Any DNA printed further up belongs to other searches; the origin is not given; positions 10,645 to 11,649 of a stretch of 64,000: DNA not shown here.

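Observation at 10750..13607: Three-gene cassette: unknown protein + HerA/FtsK-like ATPase + small 4-TM protein (candidate novel defence or DNA-processing module)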

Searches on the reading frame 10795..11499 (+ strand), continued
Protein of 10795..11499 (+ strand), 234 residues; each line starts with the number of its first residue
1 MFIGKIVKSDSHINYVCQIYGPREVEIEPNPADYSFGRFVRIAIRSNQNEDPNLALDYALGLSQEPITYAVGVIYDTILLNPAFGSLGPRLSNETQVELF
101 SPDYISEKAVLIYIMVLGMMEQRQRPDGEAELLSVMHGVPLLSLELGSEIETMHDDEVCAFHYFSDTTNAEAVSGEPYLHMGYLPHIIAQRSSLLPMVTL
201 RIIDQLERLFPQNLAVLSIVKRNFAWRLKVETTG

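Call 22: list_cluster_members(proteins=[P0136, P0147, P0163, P0186, P0197, P0204, P0213, P0216, P0253, P0266])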
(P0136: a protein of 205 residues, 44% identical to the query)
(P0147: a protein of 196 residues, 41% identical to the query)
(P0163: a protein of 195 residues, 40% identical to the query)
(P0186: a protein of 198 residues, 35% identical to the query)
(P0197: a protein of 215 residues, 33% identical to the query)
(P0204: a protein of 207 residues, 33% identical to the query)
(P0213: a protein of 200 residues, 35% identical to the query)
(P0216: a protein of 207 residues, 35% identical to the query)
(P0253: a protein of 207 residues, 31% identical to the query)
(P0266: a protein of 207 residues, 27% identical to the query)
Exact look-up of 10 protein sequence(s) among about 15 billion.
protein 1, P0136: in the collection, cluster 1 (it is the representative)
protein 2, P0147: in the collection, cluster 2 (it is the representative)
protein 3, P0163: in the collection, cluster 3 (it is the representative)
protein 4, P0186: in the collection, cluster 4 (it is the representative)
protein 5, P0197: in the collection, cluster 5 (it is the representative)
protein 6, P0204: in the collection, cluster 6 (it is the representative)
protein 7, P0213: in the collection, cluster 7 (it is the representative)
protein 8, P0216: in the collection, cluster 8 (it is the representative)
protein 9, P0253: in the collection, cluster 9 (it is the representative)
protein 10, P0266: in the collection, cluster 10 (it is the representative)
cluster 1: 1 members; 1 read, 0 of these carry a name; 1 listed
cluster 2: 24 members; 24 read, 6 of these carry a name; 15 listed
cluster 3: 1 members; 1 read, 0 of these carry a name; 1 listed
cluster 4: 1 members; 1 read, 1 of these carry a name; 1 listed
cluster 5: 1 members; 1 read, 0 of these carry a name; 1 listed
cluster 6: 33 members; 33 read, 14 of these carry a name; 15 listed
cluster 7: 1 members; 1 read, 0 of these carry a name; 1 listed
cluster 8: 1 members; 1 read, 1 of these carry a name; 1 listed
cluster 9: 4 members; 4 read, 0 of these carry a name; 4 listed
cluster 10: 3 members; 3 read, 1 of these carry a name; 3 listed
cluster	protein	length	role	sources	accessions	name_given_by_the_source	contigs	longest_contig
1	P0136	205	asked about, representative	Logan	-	-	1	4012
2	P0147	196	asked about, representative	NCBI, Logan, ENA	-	-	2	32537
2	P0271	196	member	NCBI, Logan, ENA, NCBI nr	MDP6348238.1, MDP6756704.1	MAG: hypothetical protein QF719_00570 [Chloroflexota bacterium] | hypothetical protein [Chloroflexota bacterium]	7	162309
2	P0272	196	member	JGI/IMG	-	hypothetical protein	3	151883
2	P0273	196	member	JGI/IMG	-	hypothetical protein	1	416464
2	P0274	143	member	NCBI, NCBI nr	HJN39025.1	MAG TPA: hypothetical protein QGH28_02495, partial [Chloroflexota bacterium] | hypothetical protein [Chloroflexota bacterium]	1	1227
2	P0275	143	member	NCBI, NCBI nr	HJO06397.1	MAG TPA: hypothetical protein QGG37_03540, partial [Chloroflexota bacterium] | hypothetical protein [Chloroflexota bacterium]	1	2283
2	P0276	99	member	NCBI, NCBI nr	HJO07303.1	MAG TPA: hypothetical protein QGG37_08195, partial [Chloroflexota bacterium] | hypothetical protein [Chloroflexota bacterium]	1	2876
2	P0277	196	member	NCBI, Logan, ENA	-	-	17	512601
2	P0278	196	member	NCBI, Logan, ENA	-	-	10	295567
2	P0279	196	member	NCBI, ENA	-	-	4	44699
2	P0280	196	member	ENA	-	-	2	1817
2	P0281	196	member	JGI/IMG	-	-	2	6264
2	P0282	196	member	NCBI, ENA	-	-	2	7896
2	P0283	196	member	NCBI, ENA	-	-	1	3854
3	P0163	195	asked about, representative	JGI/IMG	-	-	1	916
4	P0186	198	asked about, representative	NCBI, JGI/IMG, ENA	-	hypothetical protein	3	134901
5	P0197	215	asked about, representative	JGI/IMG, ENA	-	-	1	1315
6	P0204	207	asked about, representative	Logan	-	-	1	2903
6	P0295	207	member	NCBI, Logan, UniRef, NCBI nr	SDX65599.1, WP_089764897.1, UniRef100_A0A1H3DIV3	hypothetical protein [Halobellus clavatus] | DUF8166 domain-containing protein n=1 Tax=Halobellus clavatus TaxID=660517 ...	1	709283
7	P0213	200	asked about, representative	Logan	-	-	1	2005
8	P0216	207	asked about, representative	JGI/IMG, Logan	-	hypothetical protein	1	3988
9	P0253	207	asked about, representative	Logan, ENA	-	-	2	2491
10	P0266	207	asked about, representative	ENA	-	-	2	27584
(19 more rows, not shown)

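Call 23: find_homologous_proteins(query=P0295, max_evalue=0.001)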
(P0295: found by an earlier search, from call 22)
Query P0295 (207 aa): 166 proteins with E <= 0.001 among 319 candidates; the best 120 are listed.
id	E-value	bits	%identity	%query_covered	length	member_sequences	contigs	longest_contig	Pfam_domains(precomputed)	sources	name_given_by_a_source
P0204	1.1e-126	439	95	100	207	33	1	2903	PF26500.1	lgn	-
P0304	2.9e-124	431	93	100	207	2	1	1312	PF26500.1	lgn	-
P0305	4.7e-124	430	92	100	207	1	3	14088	PF26500.1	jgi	jgi:hypothetical protein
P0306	8.7e-123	426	91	100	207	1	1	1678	PF26500.1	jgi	jgi:hypothetical protein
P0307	8.9e-123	426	93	100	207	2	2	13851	PF26500.1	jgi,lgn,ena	jgi:hypothetical protein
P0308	5.4e-122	423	91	100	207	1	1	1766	PF26500.1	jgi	jgi:hypothetical protein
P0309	3.0e-121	421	90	100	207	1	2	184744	PF26500.1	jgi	-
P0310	3.8e-121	420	90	100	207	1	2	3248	PF26500.1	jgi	jgi:hypothetical protein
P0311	5.7e-121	420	90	100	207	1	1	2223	PF26500.1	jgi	-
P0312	3.4e-120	417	91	100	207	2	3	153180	PF26500.1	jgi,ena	-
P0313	4.8e-119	414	89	100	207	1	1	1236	PF26500.1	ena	-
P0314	2.5e-118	411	89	100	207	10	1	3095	PF26500.1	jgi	jgi:hypothetical protein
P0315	6.2e-118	410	88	100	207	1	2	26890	PF26500.1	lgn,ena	-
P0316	8.9e-118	409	89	100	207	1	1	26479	PF26500.1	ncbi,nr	ncbi:hypothetical protein GLU64_02595 [Nanohaloarchaea archaeon]|nr:hypothetical protein [Candidatus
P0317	4.8e-117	407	86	100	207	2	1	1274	PF26500.1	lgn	-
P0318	1.1e-114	399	86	100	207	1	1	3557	PF26500.1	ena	-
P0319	1.2e-112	393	83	100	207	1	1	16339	PF26500.1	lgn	-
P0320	1.6e-109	382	82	100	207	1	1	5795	PF26500.1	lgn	-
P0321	1.0e-108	380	81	100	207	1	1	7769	PF26500.1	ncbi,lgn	ncbi:MAG: hypothetical protein ABEJ72_10830 [Candidatus Aenigmatarchaeota archaeon]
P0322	2.4e-104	366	75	100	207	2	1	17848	PF26500.1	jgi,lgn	jgi:hypothetical protein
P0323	1.0e-101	357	75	98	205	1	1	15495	PF26500.1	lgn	-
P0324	5.3e-101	355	73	98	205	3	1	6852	PF26500.1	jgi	jgi:hypothetical protein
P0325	8.5e-101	354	74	97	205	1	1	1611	PF26500.1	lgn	-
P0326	1.5e-100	353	74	98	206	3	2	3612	PF26500.1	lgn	-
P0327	1.5e-100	353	75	99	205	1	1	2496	PF26500.1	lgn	-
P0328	1.7e-100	353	84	90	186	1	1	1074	PF26500.1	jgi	jgi:hypothetical protein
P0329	4.1e-100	352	73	98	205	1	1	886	PF26500.1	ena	-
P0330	5.1e-100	352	74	98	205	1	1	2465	PF26500.1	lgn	-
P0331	4.0e-99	349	74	97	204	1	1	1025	PF26500.1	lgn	-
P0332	5.8e-99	348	72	99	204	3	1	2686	PF26500.1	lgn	-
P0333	6.8e-99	348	74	97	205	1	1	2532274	PF26500.1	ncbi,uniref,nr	ncbi:hypothetical protein [Haloplanus halobius]|uniref:hypothetical protein n=1 Tax=Haloplanus halob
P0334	1.6e-98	347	74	96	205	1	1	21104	PF26500.1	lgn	-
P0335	8.2e-98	344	71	98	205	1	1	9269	PF26500.1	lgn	-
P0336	9.7e-97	341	70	100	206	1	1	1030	PF26500.1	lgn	-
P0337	1.1e-96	341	72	100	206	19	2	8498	PF26500.1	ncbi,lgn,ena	-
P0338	1.7e-96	340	72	100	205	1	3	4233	PF26500.1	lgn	-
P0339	1.8e-96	340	71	99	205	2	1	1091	PF26500.1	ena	-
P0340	6.5e-96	338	73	98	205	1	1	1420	PF26500.1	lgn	-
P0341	7.5e-96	338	72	98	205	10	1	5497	PF26500.1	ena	-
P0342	1.7e-95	337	72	98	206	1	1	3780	PF26500.1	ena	-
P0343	2.2e-95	336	70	100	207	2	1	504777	PF26500.1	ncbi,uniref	ncbi:hypothetical protein [Natrinema sp. H-ect4]|uniref:hypothetical protein n=1 Tax=Natrinema sp. H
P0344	2.7e-95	336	72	98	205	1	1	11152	PF26500.1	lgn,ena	-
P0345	6.3e-95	335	69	100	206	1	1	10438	PF26500.1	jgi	jgi:hypothetical protein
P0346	7.2e-95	335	69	98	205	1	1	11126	PF26500.1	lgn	-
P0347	3.2e-94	333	70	98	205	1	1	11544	PF26500.1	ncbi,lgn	ncbi:MAG: hypothetical protein ABEI06_08850 [Halobacteriaceae archaeon]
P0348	1.2e-93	331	73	97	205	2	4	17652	PF26500.1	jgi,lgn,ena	jgi:hypothetical protein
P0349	1.3e-93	331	69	98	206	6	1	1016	PF26500.1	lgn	-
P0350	1.5e-93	330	72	98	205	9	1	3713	PF26500.1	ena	-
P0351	1.2e-92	327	71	96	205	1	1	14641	PF26500.1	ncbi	-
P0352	1.3e-92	327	68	100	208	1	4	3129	PF26500.1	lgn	-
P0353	1.5e-92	327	70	98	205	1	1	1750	PF26500.1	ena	-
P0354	1.3e-91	324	66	98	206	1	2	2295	PF26500.1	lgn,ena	-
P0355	3.3e-91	323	66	98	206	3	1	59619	PF26500.1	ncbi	ncbi:MAG: hypothetical protein ACOCSA_01890 [Candidatus Hadarchaeota archaeon]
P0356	6.1e-91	322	68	98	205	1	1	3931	PF26500.1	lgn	-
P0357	3.4e-87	310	62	99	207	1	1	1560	PF26500.1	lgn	-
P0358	1.0e-85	305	65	98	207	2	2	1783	PF26500.1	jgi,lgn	jgi:hypothetical protein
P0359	1.3e-85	305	64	97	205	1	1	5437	PF26500.1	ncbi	ncbi:MAG: hypothetical protein ABEI78_01370 [Candidatus Nanohaloarchaea archaeon]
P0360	1.6e-85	304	67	100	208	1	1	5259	PF26500.1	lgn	-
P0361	3.0e-85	303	66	100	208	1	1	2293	PF26500.1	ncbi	-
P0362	6.7e-85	302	66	100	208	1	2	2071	PF26500.1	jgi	jgi:hypothetical protein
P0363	6.8e-85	302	67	100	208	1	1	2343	PF26500.1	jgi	jgi:hypothetical protein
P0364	8.9e-85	302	62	98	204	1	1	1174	PF26500.1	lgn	-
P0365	9.8e-85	302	66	100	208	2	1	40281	PF26500.1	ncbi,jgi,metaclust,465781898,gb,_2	jgi:hypothetical protein|metaclust:\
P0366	1.2e-84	301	66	100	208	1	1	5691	PF26500.1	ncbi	-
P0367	3.9e-84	300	62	98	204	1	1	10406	PF26500.1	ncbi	-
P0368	6.8e-84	299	67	100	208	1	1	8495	PF26500.1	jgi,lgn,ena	-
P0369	2.8e-81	290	64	100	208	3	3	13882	PF26500.1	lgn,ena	-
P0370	1.1e-79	285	60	99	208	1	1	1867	PF26500.1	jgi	jgi:hypothetical protein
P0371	2.8e-79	284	62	100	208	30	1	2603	PF26500.1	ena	-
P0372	7.4e-78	279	60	100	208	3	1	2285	PF26500.1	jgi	jgi:hypothetical protein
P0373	3.7e-77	277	60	96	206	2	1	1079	PF26500.1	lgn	-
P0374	5.6e-77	276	63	100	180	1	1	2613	PF26500.1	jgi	-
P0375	7.4e-76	273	58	100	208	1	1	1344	PF26500.1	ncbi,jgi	jgi:hypothetical protein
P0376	7.4e-76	273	59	100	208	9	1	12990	PF26500.1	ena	-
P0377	1.2e-71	259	54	100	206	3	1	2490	PF26500.1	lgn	-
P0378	2.4e-71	258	79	70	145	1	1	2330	PF26500.1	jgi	jgi:hypothetical protein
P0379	1.6e-64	236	50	100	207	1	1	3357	PF26500.1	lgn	-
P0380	2.3e-61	225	50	97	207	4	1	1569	PF26500.1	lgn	-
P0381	1.1e-57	213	48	100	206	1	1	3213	PF26500.1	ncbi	-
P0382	1.7e-55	206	51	96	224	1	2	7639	PF26500.1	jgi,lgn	jgi:hypothetical protein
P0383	5.4e-53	198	46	94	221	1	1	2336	PF26500.1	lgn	-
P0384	3.0e-52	196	47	97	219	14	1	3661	PF26500.1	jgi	-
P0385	2.2e-51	193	45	98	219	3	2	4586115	PF26500.1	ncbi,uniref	ncbi:hypothetical protein ACFQE8_04110 [Salinirubellus sp. GCM10025818]|uniref:hypothetical protein 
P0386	3.8e-51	192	47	96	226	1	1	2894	PF26500.1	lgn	-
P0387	1.2e-50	190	49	94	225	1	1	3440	PF26500.1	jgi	jgi:hypothetical protein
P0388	2.8e-50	189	45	98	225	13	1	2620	PF26500.1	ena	-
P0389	3.9e-50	189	46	97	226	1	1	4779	PF26500.1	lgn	-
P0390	4.3e-50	189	71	57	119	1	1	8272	PF26500.1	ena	-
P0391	6.1e-50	188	48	97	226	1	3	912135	PF26500.1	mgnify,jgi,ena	mgnify:CR=1 FL=1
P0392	7.5e-50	188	43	98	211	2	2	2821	PF26500.1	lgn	-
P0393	1.2e-49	187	43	97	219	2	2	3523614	PF26500.1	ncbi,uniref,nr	ncbi:hypothetical protein ACLI4U_02025 [Natrialbaceae archaeon A-CW2]|uniref:hypothetical protein n=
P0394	1.6e-49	187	48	97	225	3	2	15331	PF26500.1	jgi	jgi:hypothetical protein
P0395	3.4e-49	186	44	98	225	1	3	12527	PF26500.1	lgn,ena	-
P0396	3.4e-49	186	44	98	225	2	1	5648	PF26500.1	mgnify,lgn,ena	mgnify:FL=1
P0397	4.1e-49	185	44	96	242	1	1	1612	PF26500.1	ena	-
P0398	4.1e-49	185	47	98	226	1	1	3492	PF26500.1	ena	-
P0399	5.6e-49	185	45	97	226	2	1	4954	PF26500.1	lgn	-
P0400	7.0e-49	185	44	98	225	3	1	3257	PF26500.1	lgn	-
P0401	7.5e-49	184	47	95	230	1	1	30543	PF26500.1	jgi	-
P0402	8.2e-49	184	43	98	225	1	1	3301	PF26500.1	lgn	-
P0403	8.8e-49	184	46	94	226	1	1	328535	PF26500.1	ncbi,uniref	ncbi:hypothetical protein [Haladaptatus sp. DFWS20]|uniref:hypothetical protein n=1 Tax=Haladaptatus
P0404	9.4e-49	184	45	95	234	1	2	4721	PF26500.1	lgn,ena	-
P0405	1.0e-48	184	46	94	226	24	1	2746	PF26500.1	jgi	-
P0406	1.5e-48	183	44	98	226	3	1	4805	PF26500.1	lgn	-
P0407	3.6e-48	182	45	95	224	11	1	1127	PF26500.1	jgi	jgi:hypothetical protein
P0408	4.5e-48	182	43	97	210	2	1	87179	PF26500.1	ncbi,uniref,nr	ncbi:hypothetical protein [Halospeciosus flavus]|uniref:hypothetical protein n=1 Tax=Halospeciosus f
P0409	7.4e-48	181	45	97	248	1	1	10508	PF26500.1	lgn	-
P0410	8.1e-48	181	47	94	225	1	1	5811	PF26500.1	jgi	jgi:hypothetical protein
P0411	8.4e-48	181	46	94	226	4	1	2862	PF26500.1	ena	-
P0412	1.0e-47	181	43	96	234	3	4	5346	PF26500.1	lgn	-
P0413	3.5e-47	179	45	98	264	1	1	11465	PF26500.1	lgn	-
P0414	4.1e-47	179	45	97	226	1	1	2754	PF26500.1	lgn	-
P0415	4.6e-47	179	44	96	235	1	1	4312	PF26500.1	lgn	-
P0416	1.7e-45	173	47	89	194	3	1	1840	PF26500.1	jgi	jgi:hypothetical protein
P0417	2.0e-44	170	43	96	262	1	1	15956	PF26500.1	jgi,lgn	jgi:hypothetical protein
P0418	4.7e-44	169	44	94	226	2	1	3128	PF26500.1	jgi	jgi:hypothetical protein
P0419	1.5e-43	167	44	94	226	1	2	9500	PF26500.1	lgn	-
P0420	1.6e-43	167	43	96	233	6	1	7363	PF26500.1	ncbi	-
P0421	5.0e-39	152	54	67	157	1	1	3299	PF26500.1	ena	-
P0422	7.7e-38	148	43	97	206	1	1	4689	PF26500.1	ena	-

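Call 24: find_encoding_contigs(protein=P0333, flank=8000, max_places=2)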
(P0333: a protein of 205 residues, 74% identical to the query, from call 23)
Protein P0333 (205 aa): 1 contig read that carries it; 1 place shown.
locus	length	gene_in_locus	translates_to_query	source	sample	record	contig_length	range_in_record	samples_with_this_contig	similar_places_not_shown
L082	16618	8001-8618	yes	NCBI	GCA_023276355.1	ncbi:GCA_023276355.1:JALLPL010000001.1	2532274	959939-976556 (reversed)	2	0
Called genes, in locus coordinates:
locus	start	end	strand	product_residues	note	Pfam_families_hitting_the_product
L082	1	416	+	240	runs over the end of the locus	-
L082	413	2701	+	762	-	-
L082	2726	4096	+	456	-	PF00149:Metallophos, PF12850:Metallophos_2 (weak)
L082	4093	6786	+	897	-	-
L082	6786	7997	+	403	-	PF09376:NurA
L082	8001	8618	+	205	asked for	PF26500:DUF8166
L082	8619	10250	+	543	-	PF01935:DUF87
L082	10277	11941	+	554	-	PF02463:SMC_N (weak), PF11398:DUF2813 (weak), PF13175:AAA_15, PF13476:AAA_23 (weak), PF13304:AAA_21 (weak)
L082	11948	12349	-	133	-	-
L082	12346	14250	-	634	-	PF10412:TrwB_AAD_bind, PF12696:TraG-D_C (weak)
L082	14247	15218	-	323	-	PF26449:DUF8128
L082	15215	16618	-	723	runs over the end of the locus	PF26593:TraC-like, PF01935:DUF87 (weak), PF12846:AAA_10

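Call 25: find_encoding_contigs(protein=P0385, flank=8000, max_places=2)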
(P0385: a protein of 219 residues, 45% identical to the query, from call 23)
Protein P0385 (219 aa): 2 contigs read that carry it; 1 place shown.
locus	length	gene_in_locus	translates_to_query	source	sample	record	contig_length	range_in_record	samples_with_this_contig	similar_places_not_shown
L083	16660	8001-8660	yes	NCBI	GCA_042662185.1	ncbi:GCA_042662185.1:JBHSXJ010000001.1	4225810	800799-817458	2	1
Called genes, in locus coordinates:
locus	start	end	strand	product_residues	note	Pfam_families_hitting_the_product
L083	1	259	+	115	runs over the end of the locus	PF12643:MazG-like (weak)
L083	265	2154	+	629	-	PF04851:ResIII (faint), PF09848:SLFN-g3_helicase, PF13401:AAA_22 (faint)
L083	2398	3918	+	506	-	PF00149:Metallophos, PF12850:Metallophos_2 (faint)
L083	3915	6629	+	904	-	-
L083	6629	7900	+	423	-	PF09376:NurA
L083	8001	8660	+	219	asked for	PF26500:DUF8166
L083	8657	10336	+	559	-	PF01935:DUF87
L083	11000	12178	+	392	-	-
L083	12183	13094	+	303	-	PF00528:BPD_transp_1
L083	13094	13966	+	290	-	PF00528:BPD_transp_1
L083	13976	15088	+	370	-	PF00005:ABC_tran, PF13304:AAA_21 (faint)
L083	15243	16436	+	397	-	PF02515:CoA_transf_3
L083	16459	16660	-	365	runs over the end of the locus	PF00682:HMGL-like, PF22617:HCS_D2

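Call 26: find_encoding_contigs(protein=P0355, flank=8000, max_places=2)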
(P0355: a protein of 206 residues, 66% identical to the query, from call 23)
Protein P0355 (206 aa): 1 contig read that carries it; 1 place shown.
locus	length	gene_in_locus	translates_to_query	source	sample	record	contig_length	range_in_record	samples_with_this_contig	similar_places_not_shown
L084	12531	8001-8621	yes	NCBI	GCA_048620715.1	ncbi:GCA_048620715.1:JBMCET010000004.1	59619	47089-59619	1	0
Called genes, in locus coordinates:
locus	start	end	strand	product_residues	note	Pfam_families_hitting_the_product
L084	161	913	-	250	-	PF01061:ABC2_membrane, PF03379:CcmB (weak), PF12698:ABC2_membrane_3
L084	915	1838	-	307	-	PF00005:ABC_tran, PF13304:AAA_21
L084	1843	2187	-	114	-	PF12840:HTH_20, PF01022:HTH_5 (faint), PF08461:WHD_RNase_R (faint)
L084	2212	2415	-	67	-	-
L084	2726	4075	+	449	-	PF00149:Metallophos, PF12850:Metallophos_2 (weak)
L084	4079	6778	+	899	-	-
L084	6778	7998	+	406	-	PF09376:NurA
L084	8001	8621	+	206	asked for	PF26500:DUF8166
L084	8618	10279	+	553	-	PF01935:DUF87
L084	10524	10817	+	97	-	PF03448:MgtE_N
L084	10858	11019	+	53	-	-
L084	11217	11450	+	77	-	PF13192:Thioredoxin_3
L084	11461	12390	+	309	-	PF03773:ArsP_1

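Call 33: predict_structure(alignment_id=A3)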
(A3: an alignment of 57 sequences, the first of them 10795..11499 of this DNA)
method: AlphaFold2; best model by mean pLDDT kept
length: 234 residues; sequences in the alignment: 57
mean_pLDDT: 89.2   pTM: 0.85
mean pLDDT of the five models: 89.2, 88.6, 88.0, 87.4, 86.7
residues with pLDDT >= 90: 158; 70-90: 52; 50-70: 24; < 50: 0
segments of 3 or more residues with pLDDT < 50: none
pLDDT, mean of each block of 10 residues (from residue 1): 97 97 93 97 80 78 89 96 63 73 73 98 92 95 95 97 84 82 95 94 98 97 91 78
secondary structure, 60 per line:
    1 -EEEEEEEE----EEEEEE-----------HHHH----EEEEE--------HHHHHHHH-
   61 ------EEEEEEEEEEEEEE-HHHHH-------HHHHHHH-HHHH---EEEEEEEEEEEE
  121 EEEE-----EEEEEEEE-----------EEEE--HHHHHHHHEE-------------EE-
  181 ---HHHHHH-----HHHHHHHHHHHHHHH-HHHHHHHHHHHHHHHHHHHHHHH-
elements in order: E2-9 E14-19 H31-34 E39-43 H52-59 E67-80 H82-86 H94-100 H102-105 E109-124 E130-137 E149-152 H155-162 H184-189 H195-209 H211-233

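Call 37: find_encoding_contigs(protein=P0277, flank=8000, max_places=2)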
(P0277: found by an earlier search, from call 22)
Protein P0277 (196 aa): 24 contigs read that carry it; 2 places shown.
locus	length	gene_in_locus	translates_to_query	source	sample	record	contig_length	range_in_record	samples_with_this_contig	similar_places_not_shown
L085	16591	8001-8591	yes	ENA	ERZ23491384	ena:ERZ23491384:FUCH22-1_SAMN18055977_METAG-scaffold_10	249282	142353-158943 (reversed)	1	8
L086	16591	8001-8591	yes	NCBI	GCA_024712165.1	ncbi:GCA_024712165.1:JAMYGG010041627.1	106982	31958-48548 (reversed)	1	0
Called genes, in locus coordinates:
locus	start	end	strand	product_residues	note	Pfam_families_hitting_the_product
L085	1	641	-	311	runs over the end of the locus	PF01261:AP_endonuc_2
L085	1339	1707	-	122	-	PF01050:MannoseP_isomer (weak), PF02311:AraC_binding (weak), PF07883:Cupin_2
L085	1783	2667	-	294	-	PF01073:3Beta_HSD, PF01370:Epimerase, PF04321:RmlD_sub_bind, PF16363:GDP_Man_Dehyd, PF13460:NAD_binding_10, PF07993:NAD_binding_4 (weak)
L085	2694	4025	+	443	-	PF00149:Metallophos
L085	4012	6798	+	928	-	PF00005:ABC_tran (faint), PF02463:SMC_N (weak), PF13175:AAA_15, PF13476:AAA_23, PF02463:SMC_N, PF13304:AAA_21 (weak)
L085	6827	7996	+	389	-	PF09376:NurA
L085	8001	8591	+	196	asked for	PF26500:DUF8166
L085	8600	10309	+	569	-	PF01935:DUF87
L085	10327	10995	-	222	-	PF01386:Ribosomal_L25p, PF14693:Ribosomal_TL5_C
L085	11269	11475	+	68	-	-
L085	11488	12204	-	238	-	PF02633:Creatininase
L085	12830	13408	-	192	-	-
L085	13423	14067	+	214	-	-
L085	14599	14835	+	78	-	PF13083:KH_KhpA-B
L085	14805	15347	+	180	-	PF01782:RimM, PF05239:PRC (faint), PF24986:PRC_RimM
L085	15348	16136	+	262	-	PF01746:tRNA_m1G_MT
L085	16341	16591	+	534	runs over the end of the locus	PF00118:Cpn60_TCP1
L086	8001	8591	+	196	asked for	PF26500:DUF8166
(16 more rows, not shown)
